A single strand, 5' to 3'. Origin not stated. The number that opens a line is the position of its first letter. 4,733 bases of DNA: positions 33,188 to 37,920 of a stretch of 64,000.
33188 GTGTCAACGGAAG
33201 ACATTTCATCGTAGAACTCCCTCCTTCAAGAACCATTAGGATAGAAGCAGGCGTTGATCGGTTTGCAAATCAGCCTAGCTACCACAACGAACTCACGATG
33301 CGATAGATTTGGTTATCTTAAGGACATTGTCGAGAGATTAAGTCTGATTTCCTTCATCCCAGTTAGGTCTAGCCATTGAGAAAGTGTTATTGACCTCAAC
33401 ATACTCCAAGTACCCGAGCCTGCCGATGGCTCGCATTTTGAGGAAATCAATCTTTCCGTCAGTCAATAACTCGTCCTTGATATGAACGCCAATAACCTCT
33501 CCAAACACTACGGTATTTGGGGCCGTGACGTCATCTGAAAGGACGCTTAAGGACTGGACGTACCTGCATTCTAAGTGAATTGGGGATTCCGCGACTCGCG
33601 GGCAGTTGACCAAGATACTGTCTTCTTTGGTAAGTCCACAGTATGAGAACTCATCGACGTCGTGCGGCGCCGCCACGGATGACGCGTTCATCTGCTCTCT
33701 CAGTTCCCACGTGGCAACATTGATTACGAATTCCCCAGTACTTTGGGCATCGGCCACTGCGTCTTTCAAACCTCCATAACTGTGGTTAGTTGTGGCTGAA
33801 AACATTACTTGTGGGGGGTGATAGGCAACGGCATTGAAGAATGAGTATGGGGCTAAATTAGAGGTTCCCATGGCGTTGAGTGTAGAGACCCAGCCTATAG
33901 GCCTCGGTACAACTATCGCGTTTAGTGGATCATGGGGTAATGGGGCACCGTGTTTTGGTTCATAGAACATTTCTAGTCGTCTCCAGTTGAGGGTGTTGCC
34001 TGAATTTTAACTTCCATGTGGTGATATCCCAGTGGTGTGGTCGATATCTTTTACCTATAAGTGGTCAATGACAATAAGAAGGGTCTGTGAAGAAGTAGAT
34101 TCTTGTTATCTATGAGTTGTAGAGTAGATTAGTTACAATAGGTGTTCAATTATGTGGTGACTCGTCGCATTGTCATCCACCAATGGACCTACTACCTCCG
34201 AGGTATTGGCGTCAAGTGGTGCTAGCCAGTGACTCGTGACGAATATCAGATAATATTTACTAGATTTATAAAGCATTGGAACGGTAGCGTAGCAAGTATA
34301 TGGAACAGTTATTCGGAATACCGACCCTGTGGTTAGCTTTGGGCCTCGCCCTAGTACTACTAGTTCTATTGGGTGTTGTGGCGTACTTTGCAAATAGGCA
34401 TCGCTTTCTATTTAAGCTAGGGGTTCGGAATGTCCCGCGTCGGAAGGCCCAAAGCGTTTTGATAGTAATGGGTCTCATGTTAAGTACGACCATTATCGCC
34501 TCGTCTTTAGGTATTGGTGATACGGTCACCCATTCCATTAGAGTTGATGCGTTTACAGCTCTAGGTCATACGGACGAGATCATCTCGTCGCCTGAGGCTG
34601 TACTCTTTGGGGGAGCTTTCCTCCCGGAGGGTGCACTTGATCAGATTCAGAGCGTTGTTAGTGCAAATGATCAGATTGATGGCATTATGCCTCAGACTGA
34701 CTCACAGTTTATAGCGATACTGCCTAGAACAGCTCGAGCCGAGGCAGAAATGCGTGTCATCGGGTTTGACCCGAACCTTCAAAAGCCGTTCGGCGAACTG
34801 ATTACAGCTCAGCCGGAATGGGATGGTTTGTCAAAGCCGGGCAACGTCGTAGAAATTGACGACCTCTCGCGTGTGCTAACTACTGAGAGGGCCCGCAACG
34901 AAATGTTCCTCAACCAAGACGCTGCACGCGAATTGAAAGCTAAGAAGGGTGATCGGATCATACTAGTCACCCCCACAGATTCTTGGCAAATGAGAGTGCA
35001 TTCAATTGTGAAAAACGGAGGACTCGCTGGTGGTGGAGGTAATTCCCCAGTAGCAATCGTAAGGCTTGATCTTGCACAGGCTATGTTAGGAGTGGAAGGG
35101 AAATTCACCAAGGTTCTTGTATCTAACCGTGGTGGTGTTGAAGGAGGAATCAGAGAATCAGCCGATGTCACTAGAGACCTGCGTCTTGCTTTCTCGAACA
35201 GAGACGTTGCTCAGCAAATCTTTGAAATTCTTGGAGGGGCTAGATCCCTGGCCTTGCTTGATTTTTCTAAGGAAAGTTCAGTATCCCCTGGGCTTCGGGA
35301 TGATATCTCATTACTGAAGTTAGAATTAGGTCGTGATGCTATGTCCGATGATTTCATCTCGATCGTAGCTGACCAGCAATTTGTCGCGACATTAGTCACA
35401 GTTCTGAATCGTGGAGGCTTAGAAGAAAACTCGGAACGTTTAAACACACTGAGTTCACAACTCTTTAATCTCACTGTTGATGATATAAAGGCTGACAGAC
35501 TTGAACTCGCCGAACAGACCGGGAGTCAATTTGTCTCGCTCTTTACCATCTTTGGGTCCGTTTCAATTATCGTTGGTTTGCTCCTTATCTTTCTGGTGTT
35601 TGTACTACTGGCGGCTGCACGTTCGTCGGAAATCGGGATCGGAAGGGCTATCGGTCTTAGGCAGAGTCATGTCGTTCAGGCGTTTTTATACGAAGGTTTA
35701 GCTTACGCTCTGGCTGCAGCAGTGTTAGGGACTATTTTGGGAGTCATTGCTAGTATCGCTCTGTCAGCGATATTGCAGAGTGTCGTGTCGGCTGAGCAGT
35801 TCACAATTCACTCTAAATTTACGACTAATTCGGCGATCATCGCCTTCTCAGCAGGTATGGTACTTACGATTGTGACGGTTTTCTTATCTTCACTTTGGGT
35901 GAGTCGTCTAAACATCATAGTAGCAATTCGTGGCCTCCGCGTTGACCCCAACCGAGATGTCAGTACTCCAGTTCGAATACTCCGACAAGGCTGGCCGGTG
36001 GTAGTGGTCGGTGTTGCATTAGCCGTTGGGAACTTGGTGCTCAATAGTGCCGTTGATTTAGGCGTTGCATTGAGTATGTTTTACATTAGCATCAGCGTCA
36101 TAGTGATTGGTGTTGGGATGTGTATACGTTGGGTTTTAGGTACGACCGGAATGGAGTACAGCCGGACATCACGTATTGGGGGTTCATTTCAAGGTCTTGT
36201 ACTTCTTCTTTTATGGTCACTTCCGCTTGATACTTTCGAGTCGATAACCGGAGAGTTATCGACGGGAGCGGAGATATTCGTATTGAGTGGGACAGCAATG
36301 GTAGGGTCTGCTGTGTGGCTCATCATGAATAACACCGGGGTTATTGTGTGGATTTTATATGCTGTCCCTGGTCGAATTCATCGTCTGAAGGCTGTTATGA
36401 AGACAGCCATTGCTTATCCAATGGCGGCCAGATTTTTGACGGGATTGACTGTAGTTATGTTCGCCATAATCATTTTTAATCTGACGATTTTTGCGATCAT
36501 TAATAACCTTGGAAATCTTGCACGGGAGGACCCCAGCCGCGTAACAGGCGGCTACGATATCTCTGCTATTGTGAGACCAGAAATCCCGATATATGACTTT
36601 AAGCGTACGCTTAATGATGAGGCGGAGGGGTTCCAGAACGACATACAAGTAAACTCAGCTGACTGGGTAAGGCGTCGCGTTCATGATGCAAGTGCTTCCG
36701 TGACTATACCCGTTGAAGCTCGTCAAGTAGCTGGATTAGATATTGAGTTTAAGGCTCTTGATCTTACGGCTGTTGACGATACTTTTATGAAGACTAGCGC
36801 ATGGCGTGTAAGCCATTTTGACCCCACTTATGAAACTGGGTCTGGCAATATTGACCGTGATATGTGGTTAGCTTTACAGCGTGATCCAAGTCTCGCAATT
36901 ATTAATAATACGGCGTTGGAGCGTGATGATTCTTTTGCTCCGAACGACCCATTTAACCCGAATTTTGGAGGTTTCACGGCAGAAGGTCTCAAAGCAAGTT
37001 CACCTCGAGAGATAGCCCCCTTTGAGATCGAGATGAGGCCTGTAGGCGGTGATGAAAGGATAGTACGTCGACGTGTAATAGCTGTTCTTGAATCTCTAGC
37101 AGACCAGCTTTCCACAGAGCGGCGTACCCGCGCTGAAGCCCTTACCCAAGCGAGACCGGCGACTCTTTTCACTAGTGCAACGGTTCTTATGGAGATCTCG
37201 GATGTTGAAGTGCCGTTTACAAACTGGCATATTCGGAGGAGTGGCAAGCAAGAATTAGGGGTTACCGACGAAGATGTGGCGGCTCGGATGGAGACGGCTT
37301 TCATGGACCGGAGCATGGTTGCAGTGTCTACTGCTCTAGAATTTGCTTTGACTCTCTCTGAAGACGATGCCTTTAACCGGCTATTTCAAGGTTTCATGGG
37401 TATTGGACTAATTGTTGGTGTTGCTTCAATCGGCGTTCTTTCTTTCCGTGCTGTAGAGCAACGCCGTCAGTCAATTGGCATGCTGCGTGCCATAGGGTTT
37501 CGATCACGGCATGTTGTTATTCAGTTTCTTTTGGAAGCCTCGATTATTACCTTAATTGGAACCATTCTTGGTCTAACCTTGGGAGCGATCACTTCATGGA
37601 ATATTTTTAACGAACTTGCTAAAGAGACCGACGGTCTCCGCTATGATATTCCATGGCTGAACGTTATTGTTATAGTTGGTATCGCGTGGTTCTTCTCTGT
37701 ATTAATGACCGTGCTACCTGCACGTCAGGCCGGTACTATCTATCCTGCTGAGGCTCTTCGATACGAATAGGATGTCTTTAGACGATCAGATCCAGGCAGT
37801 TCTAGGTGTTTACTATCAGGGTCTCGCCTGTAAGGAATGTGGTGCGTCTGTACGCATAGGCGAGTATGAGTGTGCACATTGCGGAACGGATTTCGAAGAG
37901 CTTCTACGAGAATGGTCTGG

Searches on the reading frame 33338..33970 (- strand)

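Call 80: search_protein_families(library=pfam, proteins=[window:33338-33970:-], max_evalue=0.0001)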
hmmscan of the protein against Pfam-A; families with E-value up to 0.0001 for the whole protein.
window:33338-33970:- (210 aa): 1 family
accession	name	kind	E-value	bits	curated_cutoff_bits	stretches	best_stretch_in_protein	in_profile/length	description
PF01613.24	Flavin_Reduct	-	6.8e-17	62.4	27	1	21-168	4-137/153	Flavin reductase like domain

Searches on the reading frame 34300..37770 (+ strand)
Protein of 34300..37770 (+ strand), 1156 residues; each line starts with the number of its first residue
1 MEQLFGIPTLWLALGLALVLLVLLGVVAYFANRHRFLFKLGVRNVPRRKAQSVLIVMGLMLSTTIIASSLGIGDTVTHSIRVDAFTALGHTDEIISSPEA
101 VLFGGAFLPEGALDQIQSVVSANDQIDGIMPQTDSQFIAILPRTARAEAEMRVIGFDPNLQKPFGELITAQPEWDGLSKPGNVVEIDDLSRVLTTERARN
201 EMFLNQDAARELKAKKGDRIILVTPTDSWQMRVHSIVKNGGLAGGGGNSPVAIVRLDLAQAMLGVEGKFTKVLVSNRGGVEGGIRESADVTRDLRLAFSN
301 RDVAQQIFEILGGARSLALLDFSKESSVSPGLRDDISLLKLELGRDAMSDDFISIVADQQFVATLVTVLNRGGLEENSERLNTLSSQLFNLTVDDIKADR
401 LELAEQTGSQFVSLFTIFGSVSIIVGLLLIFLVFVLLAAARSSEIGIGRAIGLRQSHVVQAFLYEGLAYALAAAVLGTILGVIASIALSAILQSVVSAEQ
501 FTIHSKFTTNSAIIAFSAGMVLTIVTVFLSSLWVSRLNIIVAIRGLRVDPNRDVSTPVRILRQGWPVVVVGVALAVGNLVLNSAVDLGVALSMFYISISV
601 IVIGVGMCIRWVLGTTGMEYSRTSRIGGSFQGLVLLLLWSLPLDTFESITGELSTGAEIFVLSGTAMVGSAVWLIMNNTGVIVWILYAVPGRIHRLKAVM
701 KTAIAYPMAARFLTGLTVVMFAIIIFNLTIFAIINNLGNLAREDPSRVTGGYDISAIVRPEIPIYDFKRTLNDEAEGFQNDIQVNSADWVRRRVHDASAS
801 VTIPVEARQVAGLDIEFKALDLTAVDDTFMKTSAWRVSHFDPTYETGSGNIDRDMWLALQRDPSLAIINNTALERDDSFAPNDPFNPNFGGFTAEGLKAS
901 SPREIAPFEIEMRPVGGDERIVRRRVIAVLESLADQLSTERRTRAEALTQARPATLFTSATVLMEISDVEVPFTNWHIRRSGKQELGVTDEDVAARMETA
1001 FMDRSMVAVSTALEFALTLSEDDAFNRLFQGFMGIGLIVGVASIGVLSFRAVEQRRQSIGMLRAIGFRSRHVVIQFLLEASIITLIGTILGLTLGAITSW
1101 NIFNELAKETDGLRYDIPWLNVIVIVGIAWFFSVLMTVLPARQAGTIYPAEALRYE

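Call 80: search_protein_families(library=pfam, proteins=[window:34300-37770:+], max_evalue=0.0001)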
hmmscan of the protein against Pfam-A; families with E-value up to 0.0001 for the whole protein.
window:34300-37770:+ (1156 aa): 1 family
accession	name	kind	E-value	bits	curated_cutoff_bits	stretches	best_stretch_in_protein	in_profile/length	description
PF02687.27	FtsX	-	2.2e-29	102.4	25.5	2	1032-1148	3-119/120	FtsX-like permease C-terminal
